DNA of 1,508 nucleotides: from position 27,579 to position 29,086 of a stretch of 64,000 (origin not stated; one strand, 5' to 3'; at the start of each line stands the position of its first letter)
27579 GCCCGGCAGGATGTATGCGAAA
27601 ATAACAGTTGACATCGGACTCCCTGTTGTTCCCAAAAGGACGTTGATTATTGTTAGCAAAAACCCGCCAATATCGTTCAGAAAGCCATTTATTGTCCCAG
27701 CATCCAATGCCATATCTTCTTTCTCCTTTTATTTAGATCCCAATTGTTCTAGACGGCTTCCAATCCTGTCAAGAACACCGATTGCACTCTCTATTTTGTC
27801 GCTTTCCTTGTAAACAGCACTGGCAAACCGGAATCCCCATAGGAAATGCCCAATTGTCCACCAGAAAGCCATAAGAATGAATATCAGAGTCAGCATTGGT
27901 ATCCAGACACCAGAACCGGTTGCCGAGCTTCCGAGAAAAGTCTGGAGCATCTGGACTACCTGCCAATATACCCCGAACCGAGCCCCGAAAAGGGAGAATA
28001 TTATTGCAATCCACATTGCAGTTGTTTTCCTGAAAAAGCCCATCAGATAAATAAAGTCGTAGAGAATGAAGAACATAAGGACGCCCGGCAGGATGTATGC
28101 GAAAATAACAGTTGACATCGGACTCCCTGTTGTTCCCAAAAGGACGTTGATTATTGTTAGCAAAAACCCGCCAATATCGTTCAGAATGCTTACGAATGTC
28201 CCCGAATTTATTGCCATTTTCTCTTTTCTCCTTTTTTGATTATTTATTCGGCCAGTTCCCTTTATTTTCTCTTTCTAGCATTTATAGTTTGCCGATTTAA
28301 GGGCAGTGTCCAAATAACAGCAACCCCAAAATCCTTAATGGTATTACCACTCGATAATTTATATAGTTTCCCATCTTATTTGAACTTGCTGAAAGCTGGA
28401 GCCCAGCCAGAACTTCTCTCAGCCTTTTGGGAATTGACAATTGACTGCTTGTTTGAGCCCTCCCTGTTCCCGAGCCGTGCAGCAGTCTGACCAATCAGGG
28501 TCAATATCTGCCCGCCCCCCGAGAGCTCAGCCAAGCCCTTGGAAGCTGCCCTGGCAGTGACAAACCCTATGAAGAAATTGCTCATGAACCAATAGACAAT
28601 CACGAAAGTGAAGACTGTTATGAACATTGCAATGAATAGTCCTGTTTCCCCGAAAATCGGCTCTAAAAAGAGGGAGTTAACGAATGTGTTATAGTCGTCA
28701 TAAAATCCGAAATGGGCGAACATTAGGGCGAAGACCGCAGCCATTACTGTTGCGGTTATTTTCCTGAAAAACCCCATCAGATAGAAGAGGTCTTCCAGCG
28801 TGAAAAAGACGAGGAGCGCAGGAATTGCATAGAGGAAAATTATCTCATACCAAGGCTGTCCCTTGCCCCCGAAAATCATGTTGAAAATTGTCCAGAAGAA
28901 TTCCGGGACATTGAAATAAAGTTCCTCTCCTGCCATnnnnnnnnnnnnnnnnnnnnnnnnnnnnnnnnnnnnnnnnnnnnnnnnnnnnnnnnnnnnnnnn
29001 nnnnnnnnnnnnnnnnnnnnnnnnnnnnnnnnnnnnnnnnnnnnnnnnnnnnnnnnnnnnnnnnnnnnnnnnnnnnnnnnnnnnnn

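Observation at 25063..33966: Divergent 13-gene membrane-protein locus built from one expanded paralog family: candidate undescribed envelope apparatus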

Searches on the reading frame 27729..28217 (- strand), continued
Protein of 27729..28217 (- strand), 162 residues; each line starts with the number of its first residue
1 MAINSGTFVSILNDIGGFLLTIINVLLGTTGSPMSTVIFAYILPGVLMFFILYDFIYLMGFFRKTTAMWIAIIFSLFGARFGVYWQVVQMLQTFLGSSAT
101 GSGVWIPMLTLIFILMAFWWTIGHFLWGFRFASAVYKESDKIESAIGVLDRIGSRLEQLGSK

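Call 58: search_protein_families(library=pfam, max_evalue=0.05, proteins=[L003:10599-11381:-, L003:11381-11764:-, L003:11880-14147:+, L010:2487-2924:-, L003:1037-2638:-, L003:2730-4136:-, L004:59-652:-, L004:672-1067:-, L003:14148-14426:+])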
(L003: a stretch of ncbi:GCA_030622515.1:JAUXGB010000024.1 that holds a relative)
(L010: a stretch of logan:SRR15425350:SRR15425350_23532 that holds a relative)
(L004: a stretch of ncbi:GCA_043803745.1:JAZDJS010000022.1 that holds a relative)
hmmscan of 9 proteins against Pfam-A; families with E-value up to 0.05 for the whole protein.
L003:10599-11381:- (260 aa): 4 families
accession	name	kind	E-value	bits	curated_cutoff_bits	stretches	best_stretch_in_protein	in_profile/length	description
PF06292.23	MUN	-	7.5e-05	22.3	24.2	1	128-237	233-334/473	MUN domain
PF06419.17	COG6_N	-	0.0023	18.5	27.4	1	158-231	8-81/114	Conserved oligomeric complex COG6, N-terminal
PF11932.13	DUF3450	-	0.0036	17.1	32.6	1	132-226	26-115/241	Protein of unknown function (DUF3450)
PF24625.1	DUF7626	-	0.043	14.1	27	0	22-42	9-29/55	Domain of unknown function (DUF7626)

L003:11381-11764:- (127 aa): 25 families
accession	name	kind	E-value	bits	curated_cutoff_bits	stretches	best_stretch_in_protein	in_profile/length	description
PF24073.1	DUF7365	-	0.00031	21.3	27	1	17-85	33-100/101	Coiled-coil region of unknown function (DUF7365)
PF15188.11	CCDC-167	-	0.00051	20.7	27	1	23-86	3-65/84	Coiled-coil domain-containing protein 167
PF24627.1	PUMA_CC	-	0.00092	19.6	30.1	1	10-39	43-72/74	PUMA coiled-coil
PF13166.12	AAA_13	-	0.0015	17.7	36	1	3-94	365-461/713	AAA domain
PF10482.14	CtIP_N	-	0.0028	18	27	1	22-86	54-119/120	Tumour-suppressor protein CtIP N-terminal domain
PF04100.18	Vps53_N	-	0.0042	16.6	26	1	10-88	17-95/372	Vps53, N-terminal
PF19220.6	Rod_CreS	-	0.0056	16.2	100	1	3-90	20-110/359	Crescentin, rod domain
PF06009.19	Laminin_II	-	0.0067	16.9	33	1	4-89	4-102/138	Laminin Domain II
PF07160.18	SKA1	-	0.0068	16.7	29.6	1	10-124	40-147/243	Spindle and kinetochore-associated protein 1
PF18595.6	Nuf2_DHR10-like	-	0.0069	16.9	28.4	1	17-58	71-112/117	Nuf2, DHR10-like domain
PF07926.17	TPR_MLP1_2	-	0.007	16.8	36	1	7-75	54-122/129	TPR/MLP1/MLP2-like protein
PF03938.19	OmpH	-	0.0087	16.7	32.4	1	5-91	14-95/141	Outer membrane protein (OmpH-like)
PF09969.14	DUF2203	-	0.0089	17.2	24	1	3-77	6-81/122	Uncharacterized conserved protein (DUF2203)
PF21657.2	L544_helical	-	0.011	16.2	27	1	36-126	50-138/144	Nucleotidyl transferase L544, helical domain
PF10393.14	Matrilin_ccoil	-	0.011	15.9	26.3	1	10-33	22-45/45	Trimeric coiled-coil oligomerisation domain of matrilin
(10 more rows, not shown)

L003:11880-14147:+ (755 aa): 2 families
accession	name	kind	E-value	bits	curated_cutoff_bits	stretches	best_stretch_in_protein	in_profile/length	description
PF00437.27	T2SSE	-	6.3e-15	55.1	24.9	1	448-597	134-269/370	Type II/IV secretion system protein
PF13191.12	AAA_16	-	0.002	19.1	32.6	1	453-557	20-120/167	AAA ATPase domain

L010:2487-2924:- (145 aa): 15 families
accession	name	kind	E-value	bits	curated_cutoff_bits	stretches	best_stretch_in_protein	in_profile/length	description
PF10046.14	BLOC1_2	-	0.00011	22.9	33.4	1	43-119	8-83/96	Biogenesis of lysosome-related organelles complex-1 subunit 2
PF10241.14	KxDL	-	0.00027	21.6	27.2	1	85-143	14-69/86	Uncharacterized conserved protein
PF07889.17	DUF1664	-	0.0016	18.9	34.6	0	47-90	65-108/124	Protein of unknown function (DUF1664)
PF06160.17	EzrA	-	0.0017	17.1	39.6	1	52-144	303-394/557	Septation ring formation regulator, EzrA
PF06419.17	COG6_N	-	0.0027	18.3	27.4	0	81-144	20-83/114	Conserved oligomeric complex COG6, N-terminal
PF03836.20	RasGAP_C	-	0.012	16.2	26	1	50-119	31-93/137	RasGAP C-terminus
PF09969.14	DUF2203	-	0.015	16.4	24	1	49-117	11-83/122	Uncharacterized conserved protein (DUF2203)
PF05377.16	FlaC_arch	-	0.018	15.9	27.8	0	49-84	1-36/55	Flagella accessory protein C (FlaC)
PF18052.6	Rx_N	-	0.018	15.6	27.7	0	91-141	15-64/93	Rx N-terminal domain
PF04513.17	Baculo_PEP_C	-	0.018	15.5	38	1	46-126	43-117/140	Baculovirus polyhedron envelope protein, PEP, C terminus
PF04108.17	ATG17_like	-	0.02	14.9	43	1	46-144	142-261/355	Autophagy protein ATG17-like domain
PF14712.11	Snapin_Pallidin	-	0.024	15.5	29.6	1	46-119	11-80/89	Snapin/Pallidin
PF09674.15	DUF2400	-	0.031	14.8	25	1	44-125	51-121/225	Protein of unknown function (DUF2400)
PF06009.19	Laminin_II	-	0.033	14.7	33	0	65-125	13-76/138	Laminin Domain II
PF08702.15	Fib_alpha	-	0.042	14.5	29.9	0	44-136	31-126/143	Fibrinogen alpha/beta chain family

L003:1037-2638:- (533 aa): 0 families

L003:2730-4136:- (468 aa): 3 families
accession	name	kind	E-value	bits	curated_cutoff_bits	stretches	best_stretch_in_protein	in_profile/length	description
PF19776.5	DUF6262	-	0.007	17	29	1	127-171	65-108/110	Family of unknown function (DUF6262)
PF11172.13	DUF2959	-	0.0085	16.8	26.8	0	138-185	137-184/190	Protein of unknown function (DUF2959)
PF04778.17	LMP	-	0.023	15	26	1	167-238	64-135/158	LMP repeated region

L004:59-652:- (197 aa): 0 families

L004:672-1067:- (131 aa): 0 families

L003:14148-14426:+ (93 aa): 0 families

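Call 67: find_encoding_contigs(protein=P0038, flank=10000, max_places=2)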
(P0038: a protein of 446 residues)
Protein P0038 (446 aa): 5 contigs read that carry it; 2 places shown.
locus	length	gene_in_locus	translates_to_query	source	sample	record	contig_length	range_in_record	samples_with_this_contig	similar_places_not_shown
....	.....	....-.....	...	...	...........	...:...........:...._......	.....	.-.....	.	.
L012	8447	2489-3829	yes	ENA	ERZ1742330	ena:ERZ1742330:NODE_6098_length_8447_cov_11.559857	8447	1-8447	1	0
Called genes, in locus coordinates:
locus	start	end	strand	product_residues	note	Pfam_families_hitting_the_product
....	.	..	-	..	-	?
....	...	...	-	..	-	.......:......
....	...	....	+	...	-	-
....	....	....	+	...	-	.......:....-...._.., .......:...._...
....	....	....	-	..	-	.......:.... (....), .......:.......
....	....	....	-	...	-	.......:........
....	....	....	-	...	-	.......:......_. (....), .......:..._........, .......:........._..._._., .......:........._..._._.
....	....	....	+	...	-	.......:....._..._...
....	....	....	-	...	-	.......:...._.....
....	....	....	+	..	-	-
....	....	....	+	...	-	-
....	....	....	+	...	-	-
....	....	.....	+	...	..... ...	-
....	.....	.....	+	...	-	-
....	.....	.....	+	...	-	-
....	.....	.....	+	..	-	-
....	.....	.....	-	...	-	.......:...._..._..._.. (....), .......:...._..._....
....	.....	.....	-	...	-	-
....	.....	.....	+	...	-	-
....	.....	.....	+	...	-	-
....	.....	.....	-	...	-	-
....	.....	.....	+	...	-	?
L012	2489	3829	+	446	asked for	-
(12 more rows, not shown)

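Call 68: find_encoding_contigs(protein=P0025, flank=10000, max_places=2)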
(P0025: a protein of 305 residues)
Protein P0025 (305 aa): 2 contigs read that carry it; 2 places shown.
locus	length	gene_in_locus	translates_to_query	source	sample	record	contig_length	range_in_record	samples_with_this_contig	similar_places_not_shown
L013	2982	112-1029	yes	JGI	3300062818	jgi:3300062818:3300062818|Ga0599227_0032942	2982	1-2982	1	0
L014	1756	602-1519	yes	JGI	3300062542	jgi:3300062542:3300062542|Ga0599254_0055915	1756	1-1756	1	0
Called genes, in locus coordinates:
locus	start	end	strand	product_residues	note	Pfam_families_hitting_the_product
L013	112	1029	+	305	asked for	-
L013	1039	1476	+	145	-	-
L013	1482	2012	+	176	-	-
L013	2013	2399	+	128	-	-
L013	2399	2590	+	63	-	-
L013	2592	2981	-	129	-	?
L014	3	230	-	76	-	?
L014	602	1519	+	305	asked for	-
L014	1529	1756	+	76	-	?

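Call 76: fold_search(model_id=the predicted structure, library=viral)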
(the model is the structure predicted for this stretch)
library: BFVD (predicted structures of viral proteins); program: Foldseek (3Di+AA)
matches with E <= 10: 42; with E <= 0.001: 0
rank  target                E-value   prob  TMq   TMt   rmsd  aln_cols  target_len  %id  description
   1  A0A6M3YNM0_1          1.8e+00  0.07  0.18  0.04  22.8       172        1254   14  (no name in the UniProt tables at hand)
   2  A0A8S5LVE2            1.9e+00  0.20  0.31  0.21  17.1       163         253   12  Uncharacterized protein [Siphoviridae sp. ctFn287]
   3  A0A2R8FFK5            2.4e+00  0.11  0.23  0.18  10.2       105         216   10  Uncharacterized protein [Cedratvirus Zaza IHUMI]
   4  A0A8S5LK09            2.7e+00  0.18  0.26  0.33  15.2       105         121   14  Uncharacterized protein [Siphoviridae sp. ctomJ2]
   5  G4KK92                3.0e+00  0.13  0.28  0.38   7.3       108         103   15  (no name in the UniProt tables at hand)
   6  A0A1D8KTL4            3.6e+00  0.11  0.24  0.36  11.7       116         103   10  Uncharacterized protein [Synechococcus phage S-CAM7]
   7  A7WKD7                4.2e+00  0.07  0.23  0.17  19.4       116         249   16  Uncharacterized protein [Betalipothrixvirus acidiani]
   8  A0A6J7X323            4.8e+00  0.06  0.23  0.25  13.9       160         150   14  Uncharacterized protein [uncultured Caudovirales phage]
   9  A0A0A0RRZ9            5.0e+00  0.12  0.30  0.37   8.7       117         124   20  Uncharacterized protein [Bacillus phage Mater]
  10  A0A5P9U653            5.0e+00  0.10  0.29  0.31  10.0       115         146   16  (no name in the UniProt tables at hand)
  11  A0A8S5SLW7            5.3e+00  0.06  0.26  0.22  12.7       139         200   13  Uncharacterized protein [Podoviridae sp. ctHMt20]
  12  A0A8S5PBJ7            5.9e+00  0.14  0.32  0.39   5.0        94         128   16  Holin [Siphoviridae sp. ctCeQ13]
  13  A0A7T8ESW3            5.9e+00  0.08  0.31  0.19   9.2       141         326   13  (no name in the UniProt tables at hand)
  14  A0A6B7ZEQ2            6.3e+00  0.08  0.30  0.24  19.4       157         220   13  Uncharacterized protein [Klebsiella phage N1M2]
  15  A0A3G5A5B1            6.6e+00  0.10  0.35  0.30  14.6       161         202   10  RING-CH-type domain-containing protein [Harvfovirus sp.]
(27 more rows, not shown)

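Call 85: find_related_loci(query=A3, collection=viral_contigs, flank=10000)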
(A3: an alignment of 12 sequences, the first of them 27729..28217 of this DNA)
Query A3 (162 aa) in viral_contigs; peptide patterns used: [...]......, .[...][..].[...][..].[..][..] (x = any residue, [..] = any of these).
162 stretches matched a pattern, but none encodes a relative of the query by tblastn (E <= 1e-3).

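Call 95: list_cluster_members(proteins=[P0016, P0017, P0019, P0021, P0023, P0027, P0033, P0036, P0039, P0044])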
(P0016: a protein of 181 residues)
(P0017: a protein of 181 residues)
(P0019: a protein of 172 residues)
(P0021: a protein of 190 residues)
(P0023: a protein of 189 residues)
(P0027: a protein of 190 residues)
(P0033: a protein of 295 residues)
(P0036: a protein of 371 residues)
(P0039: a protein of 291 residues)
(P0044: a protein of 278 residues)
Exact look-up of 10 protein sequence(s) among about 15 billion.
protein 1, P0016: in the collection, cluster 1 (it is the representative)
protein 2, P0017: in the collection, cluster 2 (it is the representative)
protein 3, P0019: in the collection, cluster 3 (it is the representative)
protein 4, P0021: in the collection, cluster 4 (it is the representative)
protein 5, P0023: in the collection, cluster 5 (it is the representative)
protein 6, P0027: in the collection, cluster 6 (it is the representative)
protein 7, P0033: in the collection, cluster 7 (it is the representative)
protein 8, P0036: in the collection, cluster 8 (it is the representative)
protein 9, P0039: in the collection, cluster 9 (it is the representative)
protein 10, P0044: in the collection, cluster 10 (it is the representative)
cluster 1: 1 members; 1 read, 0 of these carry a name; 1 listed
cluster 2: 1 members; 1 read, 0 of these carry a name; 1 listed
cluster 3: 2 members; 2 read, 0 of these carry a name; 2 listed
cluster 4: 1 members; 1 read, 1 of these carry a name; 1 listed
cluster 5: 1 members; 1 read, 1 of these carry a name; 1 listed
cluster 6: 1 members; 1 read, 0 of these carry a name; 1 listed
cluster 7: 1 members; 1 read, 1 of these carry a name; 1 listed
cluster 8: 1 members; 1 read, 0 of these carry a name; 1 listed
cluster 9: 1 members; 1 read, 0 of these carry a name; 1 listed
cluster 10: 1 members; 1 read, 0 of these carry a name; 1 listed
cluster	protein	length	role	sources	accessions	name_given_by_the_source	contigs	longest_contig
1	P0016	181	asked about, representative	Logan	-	-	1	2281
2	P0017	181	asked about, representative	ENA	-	-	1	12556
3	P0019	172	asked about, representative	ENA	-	-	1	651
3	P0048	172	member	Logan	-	-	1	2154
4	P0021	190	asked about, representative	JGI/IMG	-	hypothetical protein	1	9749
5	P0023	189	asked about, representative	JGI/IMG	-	hypothetical protein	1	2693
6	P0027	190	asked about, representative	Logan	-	-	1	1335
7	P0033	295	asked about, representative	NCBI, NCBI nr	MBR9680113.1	MAG: hypothetical protein GOU99_03635 [Candidatus Altiarchaeota archaeon] | hypothetical protein [Candidatus Altiarchaeota archaeon]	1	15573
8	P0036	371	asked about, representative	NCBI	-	-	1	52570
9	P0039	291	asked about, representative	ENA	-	-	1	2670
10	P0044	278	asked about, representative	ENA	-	-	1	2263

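Call 97: search_protein_families(library=phrogs, alignment_id=A5, max_evalue=0.01)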
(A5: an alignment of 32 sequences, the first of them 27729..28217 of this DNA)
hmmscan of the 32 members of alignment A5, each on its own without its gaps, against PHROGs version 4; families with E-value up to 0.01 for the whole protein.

A. member 1, window:27729-28217:- (162 aa): 0 families

B. families by the number of members that match (of 32 scanned): 3 families
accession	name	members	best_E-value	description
phrog_1152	-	1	0.00012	Rz-like spanin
phrog_31109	-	1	0.0012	-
phrog_29102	-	1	0.0022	-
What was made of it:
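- None of 32 family-A members hits that PHROG (call 97).
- Tried and rejected: The single PHROG hit of p216 (E = 3e-5) was rejected because 0 of 32 family members reproduce it (call 97).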

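Call 98: search_protein_families(library=padloc, max_evalue=0.01, proteins=[window:27729-28217:-])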
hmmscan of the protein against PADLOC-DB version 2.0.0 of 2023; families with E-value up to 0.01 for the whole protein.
window:27729-28217:- (162 aa): 0 families

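Call 100: find_encoding_contigs(protein=P0033, flank=10000, max_places=2)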
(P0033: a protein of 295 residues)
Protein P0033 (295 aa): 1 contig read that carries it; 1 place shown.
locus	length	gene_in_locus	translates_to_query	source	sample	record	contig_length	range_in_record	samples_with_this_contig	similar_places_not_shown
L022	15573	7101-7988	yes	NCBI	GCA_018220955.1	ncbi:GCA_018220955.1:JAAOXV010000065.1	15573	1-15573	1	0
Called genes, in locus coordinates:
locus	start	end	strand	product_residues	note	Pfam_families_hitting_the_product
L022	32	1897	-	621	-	PF13522:GATase_6, PF13537:GATase_7, PF00733:Asn_synthase, PF02540:NAD_synthase (weak), PF03054:tRNA_Me_trans (faint), PF00733:Asn_synthase (weak), PF01902:Diphthami_syn_2_N, PF28410:Diphthami_syn_2_C, +2 more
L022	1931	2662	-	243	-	PF01026:TatD_DNase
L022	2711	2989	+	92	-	-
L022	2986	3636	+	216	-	-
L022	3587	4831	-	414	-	-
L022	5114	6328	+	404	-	PF00919:UPF0004, PF04055:Radical_SAM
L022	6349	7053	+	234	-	-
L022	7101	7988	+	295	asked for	-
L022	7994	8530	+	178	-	-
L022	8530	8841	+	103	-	-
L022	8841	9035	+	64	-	-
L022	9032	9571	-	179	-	PF12928:tRNA_int_end_N2 (weak), PF01974:tRNA_int_endo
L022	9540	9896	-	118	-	-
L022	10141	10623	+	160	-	-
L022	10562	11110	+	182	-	-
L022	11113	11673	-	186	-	PF01694:Rhomboid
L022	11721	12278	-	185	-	-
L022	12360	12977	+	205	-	PF01351:RNase_HII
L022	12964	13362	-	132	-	-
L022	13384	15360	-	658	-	PF08351:TmcA_N, PF05127:NAT10_TcmA_helicase, PF13401:AAA_22 (weak), PF13718:GNAT_acetyltr_2 (weak), PF13725:tRNA_bind_2 (faint)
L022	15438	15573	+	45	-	?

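Call 101: find_encoding_contigs(protein=P0017, flank=10000, max_places=2)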
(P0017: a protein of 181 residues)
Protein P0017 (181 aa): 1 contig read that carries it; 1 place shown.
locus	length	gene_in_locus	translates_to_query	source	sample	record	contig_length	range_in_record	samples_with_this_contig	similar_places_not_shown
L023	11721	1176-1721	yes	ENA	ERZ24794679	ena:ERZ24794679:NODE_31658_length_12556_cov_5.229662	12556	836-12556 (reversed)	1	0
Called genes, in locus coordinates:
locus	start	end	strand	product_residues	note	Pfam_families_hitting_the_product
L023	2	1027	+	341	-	?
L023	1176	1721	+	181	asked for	-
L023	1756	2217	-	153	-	PF13470:PIN_3 (weak), PF01850:PIN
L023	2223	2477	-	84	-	PF04014:MazE_antitoxin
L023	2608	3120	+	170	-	-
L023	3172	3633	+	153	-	-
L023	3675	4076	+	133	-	-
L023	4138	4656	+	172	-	-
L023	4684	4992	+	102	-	-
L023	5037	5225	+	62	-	-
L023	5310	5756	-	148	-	PF00435:Spectrin (faint)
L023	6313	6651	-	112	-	-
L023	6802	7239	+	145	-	PF00164:Ribosom_S12_S23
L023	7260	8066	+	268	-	PF00177:Ribosomal_S7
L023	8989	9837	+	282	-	PF00155:Aminotran_1_2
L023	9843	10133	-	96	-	-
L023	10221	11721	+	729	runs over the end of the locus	PF00009:GTP_EFTU, PF22042:EF-G_D2, PF03144:GTP_EFTU_D2, PF14492:EFG_III, PF03764:EFG_IV, PF00679:EFG_C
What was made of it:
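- In L023 a toxin-antitoxin pair sits inside the cluster (call 101).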

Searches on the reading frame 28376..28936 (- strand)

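Call 3: search_protein_families(library=pfam, max_evalue=1, proteins=[window:28376-28936:-])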
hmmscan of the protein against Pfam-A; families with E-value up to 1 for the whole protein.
window:28376-28936:- (186 aa): 1 family
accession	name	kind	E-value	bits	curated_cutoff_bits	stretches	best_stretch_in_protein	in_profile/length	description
PF11893.13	DUF3413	-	0.15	11.6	27.1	1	33-132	58-157/248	Domain of unknown function (DUF3413)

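Call 8: search_protein_families(library=phrogs, max_evalue=0.1, proteins=[window:28376-28936:-])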
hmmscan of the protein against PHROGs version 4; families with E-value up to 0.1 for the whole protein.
window:28376-28936:- (186 aa): 1 family
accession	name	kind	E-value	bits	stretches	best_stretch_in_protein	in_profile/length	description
phrog_7460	-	unknown function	0.079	14.1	1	63-100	48-85/91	-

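Call 9: search_protein_families(library=ncbifam, max_evalue=0.1, proteins=[window:28376-28936:-])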
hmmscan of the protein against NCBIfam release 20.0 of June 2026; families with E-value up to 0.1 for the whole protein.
window:28376-28936:- (186 aa): 0 families

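Call 98: search_protein_families(library=padloc, max_evalue=0.01, proteins=[window:28376-28936:-])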
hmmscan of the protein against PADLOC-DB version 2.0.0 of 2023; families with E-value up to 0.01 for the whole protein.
window:28376-28936:- (186 aa): 0 families
